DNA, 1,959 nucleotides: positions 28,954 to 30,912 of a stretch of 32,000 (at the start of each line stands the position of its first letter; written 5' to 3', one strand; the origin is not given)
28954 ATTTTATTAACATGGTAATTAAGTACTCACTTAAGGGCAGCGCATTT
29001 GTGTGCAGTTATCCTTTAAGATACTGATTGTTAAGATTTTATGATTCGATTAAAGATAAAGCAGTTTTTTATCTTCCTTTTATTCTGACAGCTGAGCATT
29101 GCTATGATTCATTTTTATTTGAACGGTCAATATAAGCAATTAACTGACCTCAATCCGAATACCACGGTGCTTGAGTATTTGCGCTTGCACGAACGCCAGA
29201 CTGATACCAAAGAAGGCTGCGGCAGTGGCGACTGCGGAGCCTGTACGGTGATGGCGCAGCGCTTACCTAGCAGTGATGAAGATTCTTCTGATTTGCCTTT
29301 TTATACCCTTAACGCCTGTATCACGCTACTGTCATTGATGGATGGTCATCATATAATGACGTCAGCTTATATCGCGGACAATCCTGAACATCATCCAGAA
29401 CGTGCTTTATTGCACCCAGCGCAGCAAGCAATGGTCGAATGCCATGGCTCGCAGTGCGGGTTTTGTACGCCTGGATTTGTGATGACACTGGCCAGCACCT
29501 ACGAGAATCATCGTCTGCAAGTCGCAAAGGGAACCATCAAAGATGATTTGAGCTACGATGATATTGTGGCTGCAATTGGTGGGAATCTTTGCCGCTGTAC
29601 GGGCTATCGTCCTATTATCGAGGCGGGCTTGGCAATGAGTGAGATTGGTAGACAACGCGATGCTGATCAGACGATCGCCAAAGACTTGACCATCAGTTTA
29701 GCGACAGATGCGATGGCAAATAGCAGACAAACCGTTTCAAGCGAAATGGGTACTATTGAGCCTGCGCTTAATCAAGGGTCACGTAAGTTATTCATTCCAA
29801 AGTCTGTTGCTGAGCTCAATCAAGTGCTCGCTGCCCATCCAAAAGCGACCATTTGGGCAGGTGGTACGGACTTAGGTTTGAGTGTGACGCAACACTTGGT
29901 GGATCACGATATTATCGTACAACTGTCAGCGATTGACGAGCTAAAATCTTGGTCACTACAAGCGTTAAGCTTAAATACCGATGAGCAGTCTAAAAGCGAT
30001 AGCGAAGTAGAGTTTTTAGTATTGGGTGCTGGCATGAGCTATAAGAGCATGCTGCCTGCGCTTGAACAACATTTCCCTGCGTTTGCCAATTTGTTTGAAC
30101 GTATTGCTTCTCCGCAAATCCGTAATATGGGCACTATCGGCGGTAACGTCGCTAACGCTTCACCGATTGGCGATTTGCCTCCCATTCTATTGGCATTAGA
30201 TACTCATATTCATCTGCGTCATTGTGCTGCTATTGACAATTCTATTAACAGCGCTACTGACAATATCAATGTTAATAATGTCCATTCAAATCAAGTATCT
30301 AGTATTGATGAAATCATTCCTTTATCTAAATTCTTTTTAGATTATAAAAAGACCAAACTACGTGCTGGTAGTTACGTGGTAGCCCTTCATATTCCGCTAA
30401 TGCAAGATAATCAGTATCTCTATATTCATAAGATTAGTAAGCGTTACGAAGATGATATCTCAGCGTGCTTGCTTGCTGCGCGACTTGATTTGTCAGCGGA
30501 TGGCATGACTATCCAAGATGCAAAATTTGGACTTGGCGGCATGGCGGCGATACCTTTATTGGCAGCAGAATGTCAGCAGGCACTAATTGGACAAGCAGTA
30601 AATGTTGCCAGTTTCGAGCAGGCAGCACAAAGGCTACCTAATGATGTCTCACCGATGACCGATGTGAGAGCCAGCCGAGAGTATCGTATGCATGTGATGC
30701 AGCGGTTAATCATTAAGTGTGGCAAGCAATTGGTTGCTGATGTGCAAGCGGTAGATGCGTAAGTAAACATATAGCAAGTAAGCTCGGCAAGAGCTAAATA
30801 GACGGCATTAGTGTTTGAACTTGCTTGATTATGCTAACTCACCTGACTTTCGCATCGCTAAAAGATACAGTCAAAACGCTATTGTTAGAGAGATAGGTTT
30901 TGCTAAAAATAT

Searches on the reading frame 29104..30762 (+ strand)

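Call 76: search_protein_families(library=pfam, proteins=[window:29104-30762:+], max_evalue=0.00001)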
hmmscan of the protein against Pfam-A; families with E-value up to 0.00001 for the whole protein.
window:29104-30762:+ (552 aa): 4 families
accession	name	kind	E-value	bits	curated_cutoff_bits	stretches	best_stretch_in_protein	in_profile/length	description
PF00941.27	FAD_binding_5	-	1.7e-38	132.5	27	1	229-374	5-136/170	FAD binding domain in molybdopterin dehydrogenase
PF03450.22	CO_deh_flav_C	-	1.6e-24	86.4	25.5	1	443-539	4-98/102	CO dehydrogenase flavoprotein C-terminal domain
PF01799.25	Fer2_2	-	5.5e-24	84.5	30.3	1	100-174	8-73/75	[2Fe-2S] binding domain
PF00111.32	Fer2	-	7.1e-09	35.9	21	1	6-75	3-75/77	2Fe-2S iron-sulfur cluster binding domain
